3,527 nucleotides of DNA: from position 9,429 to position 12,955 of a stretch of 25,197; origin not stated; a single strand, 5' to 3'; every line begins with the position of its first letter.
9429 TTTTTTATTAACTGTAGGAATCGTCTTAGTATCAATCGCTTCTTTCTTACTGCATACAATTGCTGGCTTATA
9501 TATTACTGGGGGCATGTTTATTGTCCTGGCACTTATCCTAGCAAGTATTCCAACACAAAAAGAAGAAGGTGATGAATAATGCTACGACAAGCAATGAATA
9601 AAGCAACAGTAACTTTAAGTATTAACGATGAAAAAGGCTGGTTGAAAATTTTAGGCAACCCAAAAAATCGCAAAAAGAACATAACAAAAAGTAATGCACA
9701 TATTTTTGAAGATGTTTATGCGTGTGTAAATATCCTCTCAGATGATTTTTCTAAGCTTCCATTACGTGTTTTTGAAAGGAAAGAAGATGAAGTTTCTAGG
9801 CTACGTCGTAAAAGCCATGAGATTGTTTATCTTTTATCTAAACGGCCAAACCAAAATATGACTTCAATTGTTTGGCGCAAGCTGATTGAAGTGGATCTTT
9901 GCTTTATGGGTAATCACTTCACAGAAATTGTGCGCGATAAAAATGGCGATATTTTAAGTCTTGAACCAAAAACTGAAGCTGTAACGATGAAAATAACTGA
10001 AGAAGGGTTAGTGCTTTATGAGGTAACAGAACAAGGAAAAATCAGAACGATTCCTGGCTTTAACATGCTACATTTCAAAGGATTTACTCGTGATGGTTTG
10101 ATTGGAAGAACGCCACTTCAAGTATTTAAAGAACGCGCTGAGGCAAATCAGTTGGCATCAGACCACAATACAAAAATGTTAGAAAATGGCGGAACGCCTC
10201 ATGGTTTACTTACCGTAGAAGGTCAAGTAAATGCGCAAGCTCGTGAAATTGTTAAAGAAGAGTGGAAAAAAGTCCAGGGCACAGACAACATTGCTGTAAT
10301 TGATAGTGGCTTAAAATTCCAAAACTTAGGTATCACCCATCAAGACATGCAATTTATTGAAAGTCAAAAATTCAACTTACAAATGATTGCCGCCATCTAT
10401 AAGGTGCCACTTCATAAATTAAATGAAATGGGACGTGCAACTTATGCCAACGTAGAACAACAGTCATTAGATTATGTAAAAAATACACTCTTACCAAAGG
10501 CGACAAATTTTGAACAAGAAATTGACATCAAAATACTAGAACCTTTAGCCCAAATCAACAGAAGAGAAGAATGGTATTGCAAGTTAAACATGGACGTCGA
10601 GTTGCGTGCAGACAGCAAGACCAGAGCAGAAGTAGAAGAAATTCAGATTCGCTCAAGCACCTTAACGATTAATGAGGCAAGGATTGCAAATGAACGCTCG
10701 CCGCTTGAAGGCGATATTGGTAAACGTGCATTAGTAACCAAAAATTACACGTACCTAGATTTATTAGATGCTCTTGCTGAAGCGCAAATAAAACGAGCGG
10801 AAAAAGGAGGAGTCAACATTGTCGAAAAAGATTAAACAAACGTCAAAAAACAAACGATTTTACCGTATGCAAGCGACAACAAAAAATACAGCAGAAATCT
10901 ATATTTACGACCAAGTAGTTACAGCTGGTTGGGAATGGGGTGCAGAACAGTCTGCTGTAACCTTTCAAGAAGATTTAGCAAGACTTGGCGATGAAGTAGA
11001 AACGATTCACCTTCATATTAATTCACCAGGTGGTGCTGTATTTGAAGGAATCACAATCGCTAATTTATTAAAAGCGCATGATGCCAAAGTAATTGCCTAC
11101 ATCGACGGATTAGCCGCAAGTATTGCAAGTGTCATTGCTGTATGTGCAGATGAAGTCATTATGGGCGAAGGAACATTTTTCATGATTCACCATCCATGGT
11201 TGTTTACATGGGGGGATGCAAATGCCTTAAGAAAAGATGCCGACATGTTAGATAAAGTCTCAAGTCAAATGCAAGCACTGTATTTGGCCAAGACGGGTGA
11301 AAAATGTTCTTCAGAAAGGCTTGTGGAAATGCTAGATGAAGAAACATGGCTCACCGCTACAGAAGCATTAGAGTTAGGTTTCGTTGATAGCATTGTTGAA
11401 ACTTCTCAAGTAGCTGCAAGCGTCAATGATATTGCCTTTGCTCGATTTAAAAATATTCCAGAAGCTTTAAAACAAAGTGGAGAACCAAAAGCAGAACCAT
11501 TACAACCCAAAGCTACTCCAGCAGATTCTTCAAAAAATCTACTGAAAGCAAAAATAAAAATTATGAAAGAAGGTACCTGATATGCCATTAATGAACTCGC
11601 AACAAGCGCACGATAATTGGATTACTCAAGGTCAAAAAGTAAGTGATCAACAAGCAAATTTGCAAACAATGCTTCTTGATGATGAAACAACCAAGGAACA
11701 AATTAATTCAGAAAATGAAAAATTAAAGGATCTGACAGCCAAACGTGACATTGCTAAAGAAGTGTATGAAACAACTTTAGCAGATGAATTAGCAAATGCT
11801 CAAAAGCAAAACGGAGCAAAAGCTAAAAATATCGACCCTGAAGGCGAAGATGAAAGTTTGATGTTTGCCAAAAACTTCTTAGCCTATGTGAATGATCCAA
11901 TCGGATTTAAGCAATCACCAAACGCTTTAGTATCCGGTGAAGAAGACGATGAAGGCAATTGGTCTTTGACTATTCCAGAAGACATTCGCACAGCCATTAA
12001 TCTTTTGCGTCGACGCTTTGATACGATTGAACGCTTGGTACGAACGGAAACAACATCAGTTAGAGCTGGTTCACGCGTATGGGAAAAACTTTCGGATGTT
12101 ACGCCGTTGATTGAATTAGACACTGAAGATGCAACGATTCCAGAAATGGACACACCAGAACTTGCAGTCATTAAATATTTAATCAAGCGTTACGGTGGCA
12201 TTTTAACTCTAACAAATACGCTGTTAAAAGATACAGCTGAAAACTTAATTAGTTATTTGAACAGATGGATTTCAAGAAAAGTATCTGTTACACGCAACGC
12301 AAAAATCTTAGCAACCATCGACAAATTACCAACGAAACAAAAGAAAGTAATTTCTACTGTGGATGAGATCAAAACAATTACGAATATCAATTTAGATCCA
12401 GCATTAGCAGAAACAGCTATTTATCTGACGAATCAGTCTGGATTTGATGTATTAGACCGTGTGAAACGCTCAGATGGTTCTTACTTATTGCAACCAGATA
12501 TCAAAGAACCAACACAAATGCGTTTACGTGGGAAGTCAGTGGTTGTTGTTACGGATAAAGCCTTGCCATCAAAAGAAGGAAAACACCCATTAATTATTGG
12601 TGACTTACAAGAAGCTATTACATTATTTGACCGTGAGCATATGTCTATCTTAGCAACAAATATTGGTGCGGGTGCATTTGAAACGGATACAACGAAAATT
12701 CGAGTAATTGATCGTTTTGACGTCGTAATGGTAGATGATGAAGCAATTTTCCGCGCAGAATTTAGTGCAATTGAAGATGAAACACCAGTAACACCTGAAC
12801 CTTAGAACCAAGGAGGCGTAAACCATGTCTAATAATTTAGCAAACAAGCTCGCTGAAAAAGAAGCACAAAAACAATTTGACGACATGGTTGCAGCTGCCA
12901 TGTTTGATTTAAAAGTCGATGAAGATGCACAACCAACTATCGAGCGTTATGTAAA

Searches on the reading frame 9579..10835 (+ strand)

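Call 64: search_protein_families(library=phrogs, proteins=[window:9579-10835:+], max_evalue=0.001)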
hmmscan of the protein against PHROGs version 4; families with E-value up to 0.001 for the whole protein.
window:9579-10835:+ (418 aa): 7 families
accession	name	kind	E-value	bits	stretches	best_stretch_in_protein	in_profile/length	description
phrog_12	-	head and packaging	4.2e-88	298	1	28-403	78-443/646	portal protein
phrog_2662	-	head and packaging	5.9e-53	181.5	1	46-379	70-411/717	portal protein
phrog_5929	-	head and packaging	6.7e-46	157.4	1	194-411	5-222/228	portal protein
phrog_2271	-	head and packaging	8.4e-19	67.8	1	42-391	51-400/859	portal protein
phrog_11323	-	unknown function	1.2e-18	68.4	1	282-403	3-119/130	-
phrog_21454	-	unknown function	2.3e-05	24.8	1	215-379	6-166/320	-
phrog_9856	-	unknown function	0.00032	20.8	1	43-151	52-159/223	-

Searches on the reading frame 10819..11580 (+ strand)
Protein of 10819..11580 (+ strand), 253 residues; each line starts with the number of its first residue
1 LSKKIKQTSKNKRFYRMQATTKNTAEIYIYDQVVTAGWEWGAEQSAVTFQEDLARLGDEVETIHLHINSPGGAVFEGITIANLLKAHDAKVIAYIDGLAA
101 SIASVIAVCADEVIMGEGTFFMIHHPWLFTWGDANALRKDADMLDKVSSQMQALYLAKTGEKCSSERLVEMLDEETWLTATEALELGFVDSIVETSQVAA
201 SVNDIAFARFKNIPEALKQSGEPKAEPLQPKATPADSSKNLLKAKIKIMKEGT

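Call 64: search_protein_families(library=phrogs, proteins=[window:10819-11580:+], max_evalue=0.001)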
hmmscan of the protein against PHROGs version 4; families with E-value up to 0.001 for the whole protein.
window:10819-11580:+ (253 aa): 13 families
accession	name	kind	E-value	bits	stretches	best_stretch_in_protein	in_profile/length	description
phrog_94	-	head and packaging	3.8e-85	288.6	1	5-240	60-294/622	head maturation protease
phrog_133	-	head and packaging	1.6e-74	252.7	1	8-236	3-222/668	head maturation protease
phrog_3348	-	unknown function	1e-68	233.4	1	6-229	16-235/386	-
phrog_2976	-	head and packaging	3.2e-65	222.4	1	9-228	3-219/394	head maturation protease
phrog_1684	-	head and packaging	6.6e-43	148.2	1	13-224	29-236/284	head maturation protease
phrog_53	-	head and packaging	2.1e-33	117.4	1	10-204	62-290/583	head maturation protease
phrog_13984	-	unknown function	3e-27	96.2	1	6-123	13-123/123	-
phrog_1827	-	other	8.2e-17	62.2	1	59-182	51-172/202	ATP-dependent protease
phrog_23753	-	head and packaging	1.2e-13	52.3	1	59-204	40-182/298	head maturation protease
phrog_33547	-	unknown function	1.2e-10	41.9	1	60-202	29-165/357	-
phrog_20705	-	head and packaging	7.5e-09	35.4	1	58-195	208-348/690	virion structural protein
phrog_5410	-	other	3.9e-08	33.9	1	54-139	49-134/323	ATP-dependent protease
phrog_11747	-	unknown function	7.7e-05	23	1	58-117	60-120/290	-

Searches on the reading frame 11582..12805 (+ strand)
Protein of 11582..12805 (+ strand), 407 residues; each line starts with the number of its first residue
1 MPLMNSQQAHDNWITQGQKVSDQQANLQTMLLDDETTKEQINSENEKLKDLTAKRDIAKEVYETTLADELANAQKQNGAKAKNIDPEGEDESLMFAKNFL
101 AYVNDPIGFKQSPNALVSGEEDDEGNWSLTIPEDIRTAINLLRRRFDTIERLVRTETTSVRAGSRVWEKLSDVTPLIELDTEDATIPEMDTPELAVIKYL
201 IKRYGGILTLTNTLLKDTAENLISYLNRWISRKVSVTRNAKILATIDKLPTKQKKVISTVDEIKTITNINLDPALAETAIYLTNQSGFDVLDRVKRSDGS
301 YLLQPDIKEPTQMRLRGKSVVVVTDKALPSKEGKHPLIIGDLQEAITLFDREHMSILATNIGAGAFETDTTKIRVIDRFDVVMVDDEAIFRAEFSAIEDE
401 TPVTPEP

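Call 64: search_protein_families(library=phrogs, proteins=[window:11582-12805:+], max_evalue=0.001)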
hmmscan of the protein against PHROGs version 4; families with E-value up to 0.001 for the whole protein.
window:11582-12805:+ (407 aa): 3 families
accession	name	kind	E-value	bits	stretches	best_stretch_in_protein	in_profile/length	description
phrog_10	-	head and packaging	1.7e-50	173.8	1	38-404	269-645/752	major head protein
phrog_15928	-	head and packaging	4.2e-21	76.8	1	214-397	1-176/185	major head protein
phrog_2263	-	head and packaging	5.2e-17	62.9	1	180-389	327-538/551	major head protein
